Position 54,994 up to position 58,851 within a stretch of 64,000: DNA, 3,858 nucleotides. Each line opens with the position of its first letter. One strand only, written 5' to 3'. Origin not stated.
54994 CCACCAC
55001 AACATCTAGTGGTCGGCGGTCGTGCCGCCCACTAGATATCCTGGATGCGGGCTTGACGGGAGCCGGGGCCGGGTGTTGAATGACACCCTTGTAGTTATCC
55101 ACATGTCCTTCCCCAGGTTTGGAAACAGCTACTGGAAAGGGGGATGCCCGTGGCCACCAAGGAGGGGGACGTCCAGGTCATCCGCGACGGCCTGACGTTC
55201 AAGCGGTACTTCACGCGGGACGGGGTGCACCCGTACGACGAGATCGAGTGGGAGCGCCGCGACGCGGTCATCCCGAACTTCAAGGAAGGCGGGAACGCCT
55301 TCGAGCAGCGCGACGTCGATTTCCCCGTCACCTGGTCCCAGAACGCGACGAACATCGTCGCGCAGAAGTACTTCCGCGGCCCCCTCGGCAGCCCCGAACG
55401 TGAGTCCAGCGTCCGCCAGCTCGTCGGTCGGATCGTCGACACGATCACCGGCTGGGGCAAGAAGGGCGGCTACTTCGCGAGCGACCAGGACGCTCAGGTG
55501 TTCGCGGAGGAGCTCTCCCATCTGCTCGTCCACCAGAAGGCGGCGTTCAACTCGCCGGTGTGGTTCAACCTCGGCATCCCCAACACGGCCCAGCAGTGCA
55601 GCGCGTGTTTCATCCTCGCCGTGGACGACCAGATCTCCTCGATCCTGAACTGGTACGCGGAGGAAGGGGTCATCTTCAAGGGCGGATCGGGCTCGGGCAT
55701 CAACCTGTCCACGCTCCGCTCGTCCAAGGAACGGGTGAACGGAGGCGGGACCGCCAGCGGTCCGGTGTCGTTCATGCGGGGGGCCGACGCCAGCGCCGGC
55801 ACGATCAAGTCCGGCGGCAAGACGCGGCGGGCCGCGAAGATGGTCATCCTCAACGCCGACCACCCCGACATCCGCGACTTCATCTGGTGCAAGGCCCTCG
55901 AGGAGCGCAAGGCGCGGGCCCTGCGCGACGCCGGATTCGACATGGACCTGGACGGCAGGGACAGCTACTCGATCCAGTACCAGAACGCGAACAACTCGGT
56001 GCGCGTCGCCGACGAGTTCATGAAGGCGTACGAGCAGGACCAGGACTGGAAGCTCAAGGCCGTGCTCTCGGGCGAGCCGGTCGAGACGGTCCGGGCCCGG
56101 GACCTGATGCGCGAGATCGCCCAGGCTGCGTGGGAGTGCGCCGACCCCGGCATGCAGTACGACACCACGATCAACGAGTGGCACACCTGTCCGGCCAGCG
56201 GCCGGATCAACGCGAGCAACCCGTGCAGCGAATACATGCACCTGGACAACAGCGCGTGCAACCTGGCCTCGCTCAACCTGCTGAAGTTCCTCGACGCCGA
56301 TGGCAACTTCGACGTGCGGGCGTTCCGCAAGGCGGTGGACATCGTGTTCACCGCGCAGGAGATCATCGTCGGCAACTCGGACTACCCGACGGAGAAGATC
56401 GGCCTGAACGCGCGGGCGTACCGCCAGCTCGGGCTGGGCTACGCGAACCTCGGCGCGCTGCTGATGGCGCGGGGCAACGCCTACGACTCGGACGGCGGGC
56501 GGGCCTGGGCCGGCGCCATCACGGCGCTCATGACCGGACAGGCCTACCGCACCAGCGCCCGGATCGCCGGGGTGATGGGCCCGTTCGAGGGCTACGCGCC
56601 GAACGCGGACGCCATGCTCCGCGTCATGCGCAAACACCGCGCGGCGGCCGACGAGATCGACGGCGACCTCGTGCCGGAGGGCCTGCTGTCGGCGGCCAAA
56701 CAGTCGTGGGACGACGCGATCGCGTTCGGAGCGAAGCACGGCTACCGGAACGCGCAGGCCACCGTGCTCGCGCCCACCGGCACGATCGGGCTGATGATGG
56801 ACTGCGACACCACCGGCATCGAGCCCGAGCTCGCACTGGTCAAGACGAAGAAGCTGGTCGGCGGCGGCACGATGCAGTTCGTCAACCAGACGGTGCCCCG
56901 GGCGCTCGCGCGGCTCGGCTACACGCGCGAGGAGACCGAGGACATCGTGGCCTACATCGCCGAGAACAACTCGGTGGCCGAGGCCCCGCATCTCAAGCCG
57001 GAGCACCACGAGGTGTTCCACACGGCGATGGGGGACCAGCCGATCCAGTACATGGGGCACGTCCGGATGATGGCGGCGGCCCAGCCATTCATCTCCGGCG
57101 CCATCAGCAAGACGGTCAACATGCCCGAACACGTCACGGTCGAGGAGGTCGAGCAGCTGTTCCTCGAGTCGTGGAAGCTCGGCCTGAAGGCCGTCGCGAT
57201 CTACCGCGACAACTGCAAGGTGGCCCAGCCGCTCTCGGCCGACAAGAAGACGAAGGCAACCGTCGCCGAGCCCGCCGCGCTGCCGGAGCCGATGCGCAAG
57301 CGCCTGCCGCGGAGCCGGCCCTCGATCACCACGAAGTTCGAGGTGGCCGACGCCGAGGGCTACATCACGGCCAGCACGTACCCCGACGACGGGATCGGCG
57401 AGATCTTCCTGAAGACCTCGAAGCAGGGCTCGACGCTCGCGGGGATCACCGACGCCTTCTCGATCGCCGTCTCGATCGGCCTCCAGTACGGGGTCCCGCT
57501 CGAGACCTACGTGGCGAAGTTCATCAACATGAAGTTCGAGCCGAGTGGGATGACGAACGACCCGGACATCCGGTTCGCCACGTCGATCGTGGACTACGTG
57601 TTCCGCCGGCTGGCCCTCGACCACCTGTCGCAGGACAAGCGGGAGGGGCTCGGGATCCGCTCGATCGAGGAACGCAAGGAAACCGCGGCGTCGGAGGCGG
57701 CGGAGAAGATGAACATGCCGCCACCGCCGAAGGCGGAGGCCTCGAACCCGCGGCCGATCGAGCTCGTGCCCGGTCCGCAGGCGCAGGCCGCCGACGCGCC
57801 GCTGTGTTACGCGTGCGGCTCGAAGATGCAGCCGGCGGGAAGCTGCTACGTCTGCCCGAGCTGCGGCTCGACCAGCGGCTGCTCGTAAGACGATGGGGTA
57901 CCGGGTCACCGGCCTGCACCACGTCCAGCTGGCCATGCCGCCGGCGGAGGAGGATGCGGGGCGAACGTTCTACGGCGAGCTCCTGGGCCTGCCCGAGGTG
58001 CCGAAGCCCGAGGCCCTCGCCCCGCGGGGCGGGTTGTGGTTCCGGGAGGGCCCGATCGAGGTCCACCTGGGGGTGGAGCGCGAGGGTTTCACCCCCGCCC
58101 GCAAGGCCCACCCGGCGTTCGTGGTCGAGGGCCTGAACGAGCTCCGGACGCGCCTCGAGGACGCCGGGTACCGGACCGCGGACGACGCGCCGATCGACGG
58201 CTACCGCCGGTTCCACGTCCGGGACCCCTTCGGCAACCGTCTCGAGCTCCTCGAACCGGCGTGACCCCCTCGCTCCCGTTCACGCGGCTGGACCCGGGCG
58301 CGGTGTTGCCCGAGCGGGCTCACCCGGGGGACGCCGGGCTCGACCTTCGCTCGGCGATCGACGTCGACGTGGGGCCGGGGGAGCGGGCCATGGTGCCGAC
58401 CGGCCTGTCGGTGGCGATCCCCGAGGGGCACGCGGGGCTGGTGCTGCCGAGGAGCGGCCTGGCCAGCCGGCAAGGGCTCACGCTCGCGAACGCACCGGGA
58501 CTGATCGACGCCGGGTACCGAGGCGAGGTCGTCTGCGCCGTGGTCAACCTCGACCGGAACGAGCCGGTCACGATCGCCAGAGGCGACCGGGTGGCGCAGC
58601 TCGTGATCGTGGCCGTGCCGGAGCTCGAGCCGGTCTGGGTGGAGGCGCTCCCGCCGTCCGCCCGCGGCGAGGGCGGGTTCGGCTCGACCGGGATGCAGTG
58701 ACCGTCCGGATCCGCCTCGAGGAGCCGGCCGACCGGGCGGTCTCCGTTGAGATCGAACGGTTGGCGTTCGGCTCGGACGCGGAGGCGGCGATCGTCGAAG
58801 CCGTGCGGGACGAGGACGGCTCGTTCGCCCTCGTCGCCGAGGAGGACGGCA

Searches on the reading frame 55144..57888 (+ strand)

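Call 75: search_protein_families(library=pfam, proteins=[window:55144-57888:+], max_evalue=0.0001)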
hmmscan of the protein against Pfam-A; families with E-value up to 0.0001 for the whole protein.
window:55144-57888:+ (914 aa): 3 families
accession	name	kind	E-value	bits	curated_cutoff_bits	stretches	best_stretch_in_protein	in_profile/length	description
PF02867.20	Ribonuc_red_lgC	-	6.9e-143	477.5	23.9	1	153-687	1-523/523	Ribonucleotide reductase, barrel domain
PF08471.15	Ribonuc_red_2_N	-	3e-21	76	27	1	49-131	2-103/103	Class II vitamin B12-dependent ribonucleotide reductase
PF12637.14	TSCPD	-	2.4e-11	44.2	22.8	1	738-824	13-85/88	TSCPD domain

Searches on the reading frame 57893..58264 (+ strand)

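Call 75: search_protein_families(library=pfam, proteins=[window:57893-58264:+], max_evalue=0.0001)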
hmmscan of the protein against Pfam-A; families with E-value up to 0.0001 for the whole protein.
window:57893-58264:+ (123 aa): 1 family
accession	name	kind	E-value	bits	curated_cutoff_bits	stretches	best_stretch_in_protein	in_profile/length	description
PF18029.7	Glyoxalase_6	-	4.9e-06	27.6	23.6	1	19-119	8-105/106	Glyoxalase-like domain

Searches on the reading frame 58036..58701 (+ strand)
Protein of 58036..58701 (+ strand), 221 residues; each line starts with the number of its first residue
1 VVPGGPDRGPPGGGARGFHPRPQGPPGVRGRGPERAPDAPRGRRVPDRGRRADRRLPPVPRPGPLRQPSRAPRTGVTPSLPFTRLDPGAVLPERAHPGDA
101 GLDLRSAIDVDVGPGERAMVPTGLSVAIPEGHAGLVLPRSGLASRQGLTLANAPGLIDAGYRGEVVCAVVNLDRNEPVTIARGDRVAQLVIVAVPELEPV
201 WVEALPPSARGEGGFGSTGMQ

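Call 75: search_protein_families(library=pfam, proteins=[window:58036-58701:+], max_evalue=0.0001)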
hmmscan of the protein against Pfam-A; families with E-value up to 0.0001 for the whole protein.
window:58036-58701:+ (221 aa): 2 families
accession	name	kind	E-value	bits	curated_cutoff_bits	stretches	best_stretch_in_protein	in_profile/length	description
PF00692.24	dUTPase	-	3.8e-30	104.7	22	1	90-219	4-129/129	dUTPase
PF22769.1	DCD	-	1.4e-11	45.1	27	1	113-191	74-150/153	dCTP deaminase-like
